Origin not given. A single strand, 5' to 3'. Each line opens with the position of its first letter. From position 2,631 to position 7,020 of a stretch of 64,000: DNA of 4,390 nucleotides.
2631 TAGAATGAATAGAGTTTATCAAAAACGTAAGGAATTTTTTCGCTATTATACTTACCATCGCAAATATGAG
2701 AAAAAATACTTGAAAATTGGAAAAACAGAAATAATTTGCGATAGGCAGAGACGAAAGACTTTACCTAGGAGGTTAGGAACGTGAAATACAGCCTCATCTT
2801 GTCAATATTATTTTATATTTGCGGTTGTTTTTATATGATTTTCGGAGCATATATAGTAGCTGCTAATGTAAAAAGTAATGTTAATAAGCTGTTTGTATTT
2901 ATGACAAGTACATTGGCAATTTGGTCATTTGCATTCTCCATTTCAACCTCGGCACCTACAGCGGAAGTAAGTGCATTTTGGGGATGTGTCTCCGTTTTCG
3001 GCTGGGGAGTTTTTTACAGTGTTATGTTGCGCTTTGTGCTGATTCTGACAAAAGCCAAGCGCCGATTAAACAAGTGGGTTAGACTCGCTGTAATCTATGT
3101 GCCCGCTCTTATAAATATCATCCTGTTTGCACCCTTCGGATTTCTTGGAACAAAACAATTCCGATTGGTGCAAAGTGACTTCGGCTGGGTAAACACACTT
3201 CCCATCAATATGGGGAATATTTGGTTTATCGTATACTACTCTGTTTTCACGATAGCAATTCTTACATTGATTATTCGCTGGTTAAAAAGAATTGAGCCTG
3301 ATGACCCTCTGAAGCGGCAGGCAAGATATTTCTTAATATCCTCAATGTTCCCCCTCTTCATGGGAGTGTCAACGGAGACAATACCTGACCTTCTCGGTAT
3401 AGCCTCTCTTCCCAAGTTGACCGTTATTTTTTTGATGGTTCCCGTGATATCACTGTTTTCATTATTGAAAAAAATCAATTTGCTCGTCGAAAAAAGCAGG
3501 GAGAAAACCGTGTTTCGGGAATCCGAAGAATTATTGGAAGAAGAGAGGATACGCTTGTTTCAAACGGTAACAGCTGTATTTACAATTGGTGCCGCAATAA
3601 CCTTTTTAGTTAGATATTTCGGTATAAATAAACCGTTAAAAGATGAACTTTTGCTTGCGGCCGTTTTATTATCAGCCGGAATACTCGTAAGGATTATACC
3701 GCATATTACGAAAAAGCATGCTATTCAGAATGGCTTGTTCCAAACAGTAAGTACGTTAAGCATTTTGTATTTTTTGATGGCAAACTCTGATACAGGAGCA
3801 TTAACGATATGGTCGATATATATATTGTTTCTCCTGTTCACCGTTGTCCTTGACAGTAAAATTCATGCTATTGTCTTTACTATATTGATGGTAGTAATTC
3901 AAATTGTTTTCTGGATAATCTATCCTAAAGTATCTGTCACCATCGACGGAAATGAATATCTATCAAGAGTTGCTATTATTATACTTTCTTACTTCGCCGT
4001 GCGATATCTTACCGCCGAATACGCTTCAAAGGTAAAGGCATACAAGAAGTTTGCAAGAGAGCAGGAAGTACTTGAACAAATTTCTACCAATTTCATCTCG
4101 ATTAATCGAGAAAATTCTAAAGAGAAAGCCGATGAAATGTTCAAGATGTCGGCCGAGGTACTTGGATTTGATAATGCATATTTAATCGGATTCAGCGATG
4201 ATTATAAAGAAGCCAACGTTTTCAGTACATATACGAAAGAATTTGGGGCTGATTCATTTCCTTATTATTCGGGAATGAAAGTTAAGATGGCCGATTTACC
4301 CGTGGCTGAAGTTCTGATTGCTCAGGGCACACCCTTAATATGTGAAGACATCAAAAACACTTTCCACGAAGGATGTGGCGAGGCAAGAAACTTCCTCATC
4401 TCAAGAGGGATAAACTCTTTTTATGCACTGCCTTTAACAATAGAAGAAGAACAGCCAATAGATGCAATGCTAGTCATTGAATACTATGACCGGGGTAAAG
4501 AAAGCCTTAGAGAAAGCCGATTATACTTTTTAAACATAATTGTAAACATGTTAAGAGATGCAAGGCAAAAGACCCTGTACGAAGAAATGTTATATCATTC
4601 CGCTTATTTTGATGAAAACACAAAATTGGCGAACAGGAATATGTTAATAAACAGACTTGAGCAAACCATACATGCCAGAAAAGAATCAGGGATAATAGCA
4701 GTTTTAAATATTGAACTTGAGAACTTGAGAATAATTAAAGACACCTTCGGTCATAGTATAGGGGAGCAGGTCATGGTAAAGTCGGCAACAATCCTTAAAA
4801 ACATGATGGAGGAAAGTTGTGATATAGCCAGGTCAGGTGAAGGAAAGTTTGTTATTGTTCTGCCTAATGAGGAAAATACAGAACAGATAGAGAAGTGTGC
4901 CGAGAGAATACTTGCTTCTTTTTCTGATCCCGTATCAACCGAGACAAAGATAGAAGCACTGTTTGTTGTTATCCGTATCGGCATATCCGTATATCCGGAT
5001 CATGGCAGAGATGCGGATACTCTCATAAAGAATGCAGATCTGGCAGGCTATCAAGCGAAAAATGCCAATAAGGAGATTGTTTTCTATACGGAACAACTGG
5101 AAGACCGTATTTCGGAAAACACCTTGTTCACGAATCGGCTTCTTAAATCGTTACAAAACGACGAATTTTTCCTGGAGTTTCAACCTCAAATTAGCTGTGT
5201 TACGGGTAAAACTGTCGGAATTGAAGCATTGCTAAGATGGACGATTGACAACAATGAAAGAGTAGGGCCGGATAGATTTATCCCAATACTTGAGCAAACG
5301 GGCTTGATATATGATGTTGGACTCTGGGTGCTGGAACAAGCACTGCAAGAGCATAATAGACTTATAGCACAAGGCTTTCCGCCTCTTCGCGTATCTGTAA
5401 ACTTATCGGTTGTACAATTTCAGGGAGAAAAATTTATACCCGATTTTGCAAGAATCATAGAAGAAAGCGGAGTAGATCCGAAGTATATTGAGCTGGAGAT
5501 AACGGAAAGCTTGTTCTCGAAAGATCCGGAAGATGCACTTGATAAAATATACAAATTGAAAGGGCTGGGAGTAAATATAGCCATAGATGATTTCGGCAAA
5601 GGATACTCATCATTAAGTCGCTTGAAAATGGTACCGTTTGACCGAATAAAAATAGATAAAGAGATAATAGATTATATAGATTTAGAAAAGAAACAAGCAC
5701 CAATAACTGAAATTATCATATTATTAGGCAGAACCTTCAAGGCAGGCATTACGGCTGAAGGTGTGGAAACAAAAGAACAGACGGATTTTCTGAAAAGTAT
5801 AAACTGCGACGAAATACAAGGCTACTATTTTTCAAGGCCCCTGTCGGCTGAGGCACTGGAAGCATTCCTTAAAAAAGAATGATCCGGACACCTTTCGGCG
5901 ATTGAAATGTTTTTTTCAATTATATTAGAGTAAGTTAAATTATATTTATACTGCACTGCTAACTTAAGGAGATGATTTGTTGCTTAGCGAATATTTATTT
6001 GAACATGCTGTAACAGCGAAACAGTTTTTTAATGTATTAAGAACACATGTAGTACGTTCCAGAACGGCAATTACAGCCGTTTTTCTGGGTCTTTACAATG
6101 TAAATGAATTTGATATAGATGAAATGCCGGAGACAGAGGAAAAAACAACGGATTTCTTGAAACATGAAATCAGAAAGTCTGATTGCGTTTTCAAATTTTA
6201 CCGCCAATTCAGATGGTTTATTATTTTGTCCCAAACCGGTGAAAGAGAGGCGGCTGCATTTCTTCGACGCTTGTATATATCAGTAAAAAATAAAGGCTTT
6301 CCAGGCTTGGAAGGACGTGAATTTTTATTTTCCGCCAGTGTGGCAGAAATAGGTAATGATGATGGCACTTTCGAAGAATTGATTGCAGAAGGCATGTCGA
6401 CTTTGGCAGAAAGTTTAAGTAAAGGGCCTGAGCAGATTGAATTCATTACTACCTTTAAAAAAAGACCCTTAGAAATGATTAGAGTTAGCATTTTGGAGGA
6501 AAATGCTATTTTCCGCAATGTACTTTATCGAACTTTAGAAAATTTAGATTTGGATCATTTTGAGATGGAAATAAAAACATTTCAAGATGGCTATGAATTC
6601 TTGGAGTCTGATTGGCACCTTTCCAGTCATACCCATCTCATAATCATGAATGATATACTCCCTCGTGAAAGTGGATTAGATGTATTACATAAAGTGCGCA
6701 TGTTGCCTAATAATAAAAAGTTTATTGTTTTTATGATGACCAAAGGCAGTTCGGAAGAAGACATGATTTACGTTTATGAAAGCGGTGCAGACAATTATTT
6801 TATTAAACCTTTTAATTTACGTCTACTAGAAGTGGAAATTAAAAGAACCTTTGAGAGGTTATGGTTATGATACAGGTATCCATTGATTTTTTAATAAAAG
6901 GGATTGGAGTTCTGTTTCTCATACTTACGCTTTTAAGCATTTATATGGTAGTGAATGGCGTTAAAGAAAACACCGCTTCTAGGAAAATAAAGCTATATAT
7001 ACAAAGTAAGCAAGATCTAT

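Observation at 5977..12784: Compact c-di-GMP-associated, synthase-dependent exopolysaccharide operon with a non-canonical accessory set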

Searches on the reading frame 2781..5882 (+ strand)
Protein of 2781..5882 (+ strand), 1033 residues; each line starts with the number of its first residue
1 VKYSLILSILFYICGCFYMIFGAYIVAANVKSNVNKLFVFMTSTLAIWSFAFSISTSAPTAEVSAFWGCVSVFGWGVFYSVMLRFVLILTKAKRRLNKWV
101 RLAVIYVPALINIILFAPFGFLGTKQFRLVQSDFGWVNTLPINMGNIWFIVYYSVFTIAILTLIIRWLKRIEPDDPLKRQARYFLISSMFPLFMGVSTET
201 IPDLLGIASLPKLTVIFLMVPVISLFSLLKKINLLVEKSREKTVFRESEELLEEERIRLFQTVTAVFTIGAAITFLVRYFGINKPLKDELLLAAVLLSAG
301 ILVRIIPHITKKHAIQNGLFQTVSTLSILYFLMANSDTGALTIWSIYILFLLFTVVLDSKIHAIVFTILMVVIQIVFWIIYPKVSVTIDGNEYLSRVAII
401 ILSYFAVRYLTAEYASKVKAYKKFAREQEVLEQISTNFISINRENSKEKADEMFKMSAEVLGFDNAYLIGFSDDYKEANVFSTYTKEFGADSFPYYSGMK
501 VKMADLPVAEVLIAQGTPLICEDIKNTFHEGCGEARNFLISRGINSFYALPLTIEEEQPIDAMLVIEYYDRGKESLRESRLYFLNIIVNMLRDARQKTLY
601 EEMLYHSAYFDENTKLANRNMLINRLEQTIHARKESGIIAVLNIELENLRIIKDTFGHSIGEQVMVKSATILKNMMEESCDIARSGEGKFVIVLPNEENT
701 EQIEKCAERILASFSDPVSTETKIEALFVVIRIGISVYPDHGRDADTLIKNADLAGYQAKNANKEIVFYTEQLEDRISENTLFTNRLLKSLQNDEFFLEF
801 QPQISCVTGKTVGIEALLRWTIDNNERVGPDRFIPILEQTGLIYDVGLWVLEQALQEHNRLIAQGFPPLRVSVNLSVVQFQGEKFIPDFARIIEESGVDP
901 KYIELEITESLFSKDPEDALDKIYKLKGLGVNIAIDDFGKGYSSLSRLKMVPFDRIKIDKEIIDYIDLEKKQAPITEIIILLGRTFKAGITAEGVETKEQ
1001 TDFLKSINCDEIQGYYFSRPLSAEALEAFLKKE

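Call 6: search_protein_families(library=pfam, proteins=[window:2781-5882:+], max_evalue=0.01)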
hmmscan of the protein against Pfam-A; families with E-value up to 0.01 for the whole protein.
window:2781-5882:+ (1033 aa): 3 families
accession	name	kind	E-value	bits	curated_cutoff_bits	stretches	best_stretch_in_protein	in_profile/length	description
PF00563.25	EAL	-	2.4e-68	230.5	31.3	1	785-1020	2-236/236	EAL domain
PF00990.26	GGDEF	-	1.3e-31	110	23.8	1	608-764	1-159/161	Diguanylate cyclase, GGDEF domain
PF16927.11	HisKA_7TM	-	3.8e-10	40.4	28.6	1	16-199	7-187/224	N-terminal 7TM region of histidine kinase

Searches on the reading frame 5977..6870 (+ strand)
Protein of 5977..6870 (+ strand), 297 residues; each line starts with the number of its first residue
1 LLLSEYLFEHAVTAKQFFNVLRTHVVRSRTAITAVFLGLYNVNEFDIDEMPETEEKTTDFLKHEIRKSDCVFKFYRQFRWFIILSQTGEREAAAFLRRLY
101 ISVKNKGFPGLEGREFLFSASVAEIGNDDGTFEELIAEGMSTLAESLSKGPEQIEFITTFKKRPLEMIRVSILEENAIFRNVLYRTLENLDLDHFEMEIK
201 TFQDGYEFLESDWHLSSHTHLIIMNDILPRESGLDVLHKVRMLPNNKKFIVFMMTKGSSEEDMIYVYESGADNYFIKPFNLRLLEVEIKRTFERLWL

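Call 6: search_protein_families(library=pfam, proteins=[window:5977-6870:+], max_evalue=0.01)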
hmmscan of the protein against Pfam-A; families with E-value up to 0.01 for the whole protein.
window:5977-6870:+ (297 aa): 1 family
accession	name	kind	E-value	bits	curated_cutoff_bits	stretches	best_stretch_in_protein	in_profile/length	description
PF00072.30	Response_reg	-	1.8e-10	41.4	30.2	1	171-286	2-108/111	Response regulator receiver domain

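Call 7: search_protein_families(library=ncbifam, proteins=[window:5977-6870:+], max_evalue=0.01)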
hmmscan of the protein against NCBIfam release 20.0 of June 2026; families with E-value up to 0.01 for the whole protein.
window:5977-6870:+ (297 aa): 55 families (the best 25 are shown)
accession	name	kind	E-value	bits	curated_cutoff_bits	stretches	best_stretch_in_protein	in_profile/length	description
TIGR02154.1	PhoB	equivalog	5.5e-12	45.5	296.2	1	217-294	45-122/226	phosphate regulon transcriptional regulator PhoB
NF041734.1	resp_reg_RppA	equivalog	6.8e-11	41.9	250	1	203-288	34-114/229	two-component system response regulator RppA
NF053854.1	RespRegPhoBBctds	equivalog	2.9e-10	39.9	270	1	193-294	19-117/225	two-component system response regulator PhoB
NF007005.1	PRK09468.1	equivalog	4.4e-10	39.4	331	1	170-292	6-119/237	osmolarity response regulator transcription factor OmpR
NF041733.1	resp_reg_CseB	equivalog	2.9e-09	36.7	350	1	185-294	13-117/228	two-component system response regulator CseB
NF045944.1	ResRegRpaBCyano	equivalog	4.3e-09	36.1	330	1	190-295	15-115/229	response regulator transcription factor RpaB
NF008199.0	PRK10955.1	equivalog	6.2e-09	36.1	341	1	190-292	21-115/232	envelope stress response regulator transcription factor CpxR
NF040689.1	MtrAB_MtrA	equivalog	7.1e-09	35.3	300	1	197-289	23-110/219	MtrAB system response regulator MtrA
NF051850.1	RespRegRprY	equivalog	1e-08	34.9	370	1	196-294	28-122/234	response regulator transcription factor RprY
NF047465.1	hybrid_HK_LvrA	exception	2.2e-08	32.6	1200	1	131-289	436-581/819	hybrid histidine kinase/response regulator LvrA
NF008078.0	PRK10816.1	equivalog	3.4e-08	33.3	336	1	169-283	2-107/223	two-component system response regulator PhoP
NF040534.1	resp_reg_YycF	equivalog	3.5e-08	33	340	1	192-293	20-116/231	response regulator YycF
NF007546.0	PRK10161.1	equivalog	3.8e-08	33.2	471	1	169-294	4-122/229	phosphate response regulator transcription factor PhoB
NF050064.1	BlResRespRegCbrR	equivalog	5.3e-08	32.2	600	1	217-292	167-241/415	bile resistance response regulator CbrR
NF041866.1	EpsW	equivalog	7.9e-08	32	200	1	167-282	5-115/131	exopolysaccharide biosynthesis response regulator EpsW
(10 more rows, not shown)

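Call 9: search_solved_structures(query=window:5977-6870:+, max_evalue=1)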
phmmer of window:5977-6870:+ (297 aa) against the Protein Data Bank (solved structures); distinct sequences matched with E-value up to 1: 190 (the best 60 are shown).
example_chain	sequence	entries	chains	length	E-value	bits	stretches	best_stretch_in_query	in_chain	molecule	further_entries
3nns_A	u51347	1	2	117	4.6e-09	39.2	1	181-294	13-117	DNA BINDING RESPONSE REGULATOR B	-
1p2f_A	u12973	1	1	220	1.6e-08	37.5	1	181-294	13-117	Response Regulator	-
6is1_A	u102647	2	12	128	2.5e-08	36.8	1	184-291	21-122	Response regulator ArlR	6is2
6is3_C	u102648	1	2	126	2.5e-08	36.8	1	184-291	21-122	Response regulator ArlR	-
3gwg_A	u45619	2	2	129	2.6e-08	36.7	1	164-288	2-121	Chemotaxis protein cheY homolog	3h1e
3h1g_A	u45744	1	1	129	2.8e-08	36.6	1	164-288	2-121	Chemotaxis protein cheY homolog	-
3h1f_A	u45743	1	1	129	6.5e-08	35.4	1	164-288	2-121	Chemotaxis protein cheY homolog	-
9xzo_A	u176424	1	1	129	1.4e-07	34.4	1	168-291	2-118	De novo protein M1X0B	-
2pkx_A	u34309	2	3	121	1.7e-07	34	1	169-284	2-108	Transcriptional regulatory protein phoP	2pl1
3fgz_A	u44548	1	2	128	6.1e-07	32.3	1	172-296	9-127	Chemotaxis protein cheY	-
1jlk_A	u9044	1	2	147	6.8e-07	32.1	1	173-296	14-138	Response regulator RCP1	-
1i3c_A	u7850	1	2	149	7.1e-07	32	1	173-296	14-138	RESPONSE REGULATOR RCP1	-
1ab6_A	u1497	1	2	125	7.9e-07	31.9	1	170-296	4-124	CHEMOTAXIS PROTEIN CHEY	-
1ab5_A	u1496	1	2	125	7.9e-07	31.9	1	171-296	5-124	CHEY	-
1k68_A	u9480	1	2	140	7.9e-07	31.9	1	170-297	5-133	Phytochrome Response Regulator RcpA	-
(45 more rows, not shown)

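Call 15: find_homologous_proteins(query=window:5977-6870:+, max_evalue=0.001)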
Query window:5977-6870:+ (297 aa): 144 proteins with E <= 0.001 among 1212 candidates; the best 120 are listed.
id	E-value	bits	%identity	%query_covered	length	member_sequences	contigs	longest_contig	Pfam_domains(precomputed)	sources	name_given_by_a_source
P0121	6.5e-193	657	100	100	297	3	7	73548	PF00072.31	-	-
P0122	7.9e-158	542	83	99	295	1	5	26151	PF00072.31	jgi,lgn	-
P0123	1.7e-154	531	80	100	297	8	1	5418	PF00072.31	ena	-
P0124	2.8e-153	527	81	99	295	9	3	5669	PF00072.31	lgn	-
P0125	8.0e-152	522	79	100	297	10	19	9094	PF00072.31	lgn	-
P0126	1.4e-150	518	79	99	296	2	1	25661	PF00072.31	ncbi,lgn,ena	-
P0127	2.4e-145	501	77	100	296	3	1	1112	PF00072.31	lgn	-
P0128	1.2e-141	489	76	100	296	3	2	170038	PF00072.31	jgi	jgi:CheY-like chemotaxis protein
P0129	8.0e-141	486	75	99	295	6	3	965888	PF00072.31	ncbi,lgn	ncbi:MAG: response regulator [Christensenellales bacterium]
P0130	1.2e-139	482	76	99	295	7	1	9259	PF00072.31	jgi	-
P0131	3.4e-139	481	74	99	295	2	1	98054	PF00072.31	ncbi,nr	ncbi:MAG TPA: response regulator [Mogibacterium sp.]|nr:response regulator [Mogibacterium sp.]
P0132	7.6e-138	477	75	97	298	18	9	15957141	PF00072.31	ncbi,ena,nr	ncbi:MAG: response regulator [Clostridiaceae bacterium]|nr:response regulator [Clostridiaceae bacter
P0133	1.6e-137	475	73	99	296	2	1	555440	PF00072.31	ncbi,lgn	ncbi:MAG: response regulator [Lachnospiraceae bacterium]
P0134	1.8e-137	475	72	99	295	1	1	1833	PF00072.31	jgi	jgi:PleD family two-component response regulator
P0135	1.7e-135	469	73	99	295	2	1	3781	PF00072.31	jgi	-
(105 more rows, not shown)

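Call 19: search_solved_structures(query=A1, max_evalue=10, show_alignments=0)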
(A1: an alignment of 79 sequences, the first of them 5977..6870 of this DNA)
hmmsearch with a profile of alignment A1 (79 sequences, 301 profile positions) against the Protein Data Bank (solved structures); distinct sequences matched with E-value up to 10: 238 (the best 60 are shown).
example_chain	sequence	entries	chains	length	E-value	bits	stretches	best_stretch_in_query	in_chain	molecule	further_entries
3fgz_A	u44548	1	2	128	4.2e-12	49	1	171-299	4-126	Chemotaxis protein cheY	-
5ic5_A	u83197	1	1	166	5.2e-12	48.7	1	220-292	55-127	Candidate response regulator, CheY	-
3nns_A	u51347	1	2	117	7.6e-12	48.1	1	202-298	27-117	DNA BINDING RESPONSE REGULATOR B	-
3fft_A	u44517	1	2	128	2e-11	46.7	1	171-299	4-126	Chemotaxis protein cheY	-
1p2f_A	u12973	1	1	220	2.9e-11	46.2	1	202-298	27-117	Response Regulator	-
6is1_A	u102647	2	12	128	3.1e-11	46.2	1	176-298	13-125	Response regulator ArlR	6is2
6is3_C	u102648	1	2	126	3.6e-11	45.9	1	176-298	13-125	Response regulator ArlR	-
3f7n_A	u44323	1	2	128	6.5e-11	45.1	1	171-299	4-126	Chemotaxis protein cheY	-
1nxo_A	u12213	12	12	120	8.1e-11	44.8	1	206-298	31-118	DNA-binding response regulator | Response regulator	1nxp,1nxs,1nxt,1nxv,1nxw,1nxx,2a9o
1mvo_A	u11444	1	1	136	8.6e-11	44.7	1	190-298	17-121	PhoP response regulator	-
3gwg_A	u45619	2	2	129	1e-10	44.5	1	172-293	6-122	Chemotaxis protein cheY homolog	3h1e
6eb7_A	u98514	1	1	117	1.1e-10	44.3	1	206-298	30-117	DNA-binding response regulator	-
3ffx_A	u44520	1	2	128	1.1e-10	44.3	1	171-299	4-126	Chemotaxis protein cheY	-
3h1g_A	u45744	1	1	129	1.3e-10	44.1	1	172-293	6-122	Chemotaxis protein cheY homolog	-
1ab6_A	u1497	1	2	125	1.3e-10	44.1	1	172-299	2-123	CHEMOTAXIS PROTEIN CHEY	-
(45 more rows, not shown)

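Call 21: search_protein_families(library=pfam, alignment_id=A1, max_evalue=1)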
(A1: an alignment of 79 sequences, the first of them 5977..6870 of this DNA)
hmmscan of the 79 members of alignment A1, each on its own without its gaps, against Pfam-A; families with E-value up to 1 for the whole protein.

A. member 1, window:5977-6870:+ (297 aa): 3 families
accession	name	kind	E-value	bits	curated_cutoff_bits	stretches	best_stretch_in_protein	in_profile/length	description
PF00072.30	Response_reg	-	1.8e-10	41.4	30.2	1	171-286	2-108/111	Response regulator receiver domain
PF17225.8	DUF5301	-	0.14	13.2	23.1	0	243-280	56-93/97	Domain of unknown function (DUF5300)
PF06666.16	DUF1173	-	0.23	10.7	25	1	198-252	251-305/386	Protein of unknown function (DUF1173)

B. families by the number of members that match (of 79 scanned): 53 families (the first 25 are shown)
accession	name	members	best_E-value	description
PF00072.30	Response_reg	79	1.1e-15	Response regulator receiver domain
PF17225.8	DUF5301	21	0.015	Domain of unknown function (DUF5300)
PF00990.26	GGDEF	16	1.7e-05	Diguanylate cyclase, GGDEF domain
PF06144.19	DNA_pol3_delta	6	0.0018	DNA polymerase III, delta subunit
PF13040.11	Fur_reg_FbpB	6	0.0037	Fur-regulated basic protein B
PF18047.6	PatG_D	6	0.0074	PatG Domain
PF24898.2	GGDEF_GdpP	5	0.0014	Cyclic-di-AMP phosphodiesterase GdpP-like, GGDEF domain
PF06666.16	DUF1173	5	0.065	Protein of unknown function (DUF1173)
PF25051.1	WHD_MCM8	4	0.045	MCM8 winged helix domain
PF08064.18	UME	3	0.036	UME (NUC010) domain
PF07497.18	Rho_RNA_bind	3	0.065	Rho termination factor, RNA-binding domain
PF17853.6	GGDEF_2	2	0.00036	GGDEF-like domain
PF18385.6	Tiam_CC_Ex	2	0.017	T-lymphoma invasion and metastasis CC-Ex domain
PF01866.22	Diphthamide_syn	2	0.061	Putative diphthamide synthesis protein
PF01696.23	Adeno_E1B_55K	2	0.077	Adenovirus EB1 55K protein / large t-antigen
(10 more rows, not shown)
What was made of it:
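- Pfam GGDEF hits 16 of 79 members (call 21).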

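Call 25: predict_structure(alignment_id=A1)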
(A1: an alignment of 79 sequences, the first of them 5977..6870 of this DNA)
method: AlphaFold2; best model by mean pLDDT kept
length: 297 residues; sequences in the alignment: 79
mean_pLDDT: 88.6   pTM: 0.70
mean pLDDT of the five models: 88.6, 87.1, 86.7, 86.4, 85.8
residues with pLDDT >= 90: 176; 70-90: 107; 50-70: 9; < 50: 5
segments of 3 or more residues with pLDDT < 50: 1-5
pLDDT, mean of each block of 10 residues (from residue 1): 46 86 83 94 80 88 91 90 91 93 79 81 92 94 95 94 88 95 96 92 94 92 89 92 92 89 88 92 94 85
secondary structure, 60 per line:
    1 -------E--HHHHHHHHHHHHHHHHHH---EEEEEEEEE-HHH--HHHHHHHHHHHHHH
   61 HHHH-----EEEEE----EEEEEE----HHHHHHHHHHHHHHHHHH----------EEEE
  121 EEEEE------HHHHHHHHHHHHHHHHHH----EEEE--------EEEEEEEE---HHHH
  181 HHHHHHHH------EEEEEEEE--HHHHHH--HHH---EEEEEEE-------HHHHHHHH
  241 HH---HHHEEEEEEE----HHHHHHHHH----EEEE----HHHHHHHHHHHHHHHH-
elements in order: H11-28 E32-40 H47-64 E70-74 E79-84 H89-106 E117-125 H132-149 E154-157 E166-173 H177-188 E195-202 H205-210 E219-225 H233-242 E249-255 H260-268 E273-276 H281-296
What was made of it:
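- On Degenerate-GGDEF I-site c-di-GMP receptors (PelD, YdaK, PssE, BcsE type): The AlphaFold model has pLDDT 88.6 with GGDEF-like alternation of helices and strands (call 25).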

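Call 29: fold_search(model_id=the predicted structure, library=pdb)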
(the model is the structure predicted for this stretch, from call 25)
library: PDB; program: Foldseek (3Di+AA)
matches with E <= 10: 1440; with E <= 0.001: 487
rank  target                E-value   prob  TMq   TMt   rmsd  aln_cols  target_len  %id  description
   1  2che                  1.0e-08  1.00  0.37  0.79   3.5       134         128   23  STRUCTURE OF THE MG2+-BOUND FORM OF CHEY AND MECHANISM OF PHOSPHORYL TRANSFER IN BACTERIAL CHEMOTAXIS (released 1994-04-30)
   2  8wiw_4                2.1e-08  1.00  0.37  0.80   3.4       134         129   22  Cryo-EM structure of the flagellar C ring in the CW state (released 2024-09-04)
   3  3f7n_A                2.5e-08  1.00  0.38  0.82   3.1       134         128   23  Crystal Structure of CheY triple mutant F14E, N59M, E89L complexed with BeF3- and Mn2+ (released 2009-09-22)
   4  3olv_A                3.4e-08  1.00  0.37  0.81   3.3       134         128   22  Structural and functional effects of substitution at position T+1 in CheY: CheYA88V-BeF3-Mg complex (released 2011-08-31)
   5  1d4z                  3.4e-08  1.00  0.37  0.79   3.5       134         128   22  CRYSTAL STRUCTURE OF CHEY-95IV, A HYPERACTIVE CHEY MUTANT (released 1999-10-14)
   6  1i3c_B                3.4e-08  1.00  0.35  0.69   3.5       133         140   22  RESPONSE REGULATOR FOR CYANOBACTERIAL PHYTOCHROME, RCP1 (released 2002-03-06)
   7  3fgz_A                3.7e-08  1.00  0.38  0.82   3.1       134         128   23  Crystal Structure of CheY triple mutant F14E, N59M, E89R complexed with BeF3- and Mn2+ (released 2009-09-22)
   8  1vlz_A                3.9e-08  1.00  0.35  0.77   4.0       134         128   22  UNCOUPLED PHOSPHORYLATION AND ACTIVATION IN BACTERIAL CHEMOTAXIS: THE 2.1 ANGSTROM STRUCTURE OF A THREONINE TO ISOLEUC (released 1995-07-10)
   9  2a9o                  4.7e-08  1.00  0.37  0.89   1.9       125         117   24  Crystal structures of an activated YycF homologue, the essential response regulator from S.pneumoniae in complex with Be (released 2006-09-26)
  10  3olw_A                4.7e-08  1.00  0.38  0.82   3.0       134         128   23  Structural and functional effects of substitution at position T+1 in CheY: CheYA88T-BeF3-Mn complex (released 2011-08-31)
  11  3ffx_A                5.6e-08  1.00  0.38  0.82   3.1       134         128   23  Crystal Structure of CheY triple mutant F14E, N59R, E89H complexed with BeF3- and Mn2+ (released 2009-09-22)
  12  8fk2_A                6.4e-08  1.00  0.37  0.86   2.3       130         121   26  The N-terminal VicR from Streptococcus mutans (released 2023-10-25)
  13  3nns_A                6.8e-08  1.00  0.35  0.85   2.5       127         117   25  BeF3 Activated DrrB Receiver Domain (released 2010-08-11)
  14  6xvu_A                6.8e-08  1.00  0.35  0.69   3.5       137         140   25  Bacteriophytochrome response regulator from Deinococcus radiodurans (released 2021-06-30)
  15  3myy_A                7.7e-08  1.00  0.37  0.81   3.3       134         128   22  Structure of E. Coli CheY mutant A113P bound to Beryllium fluoride (released 2011-05-11)
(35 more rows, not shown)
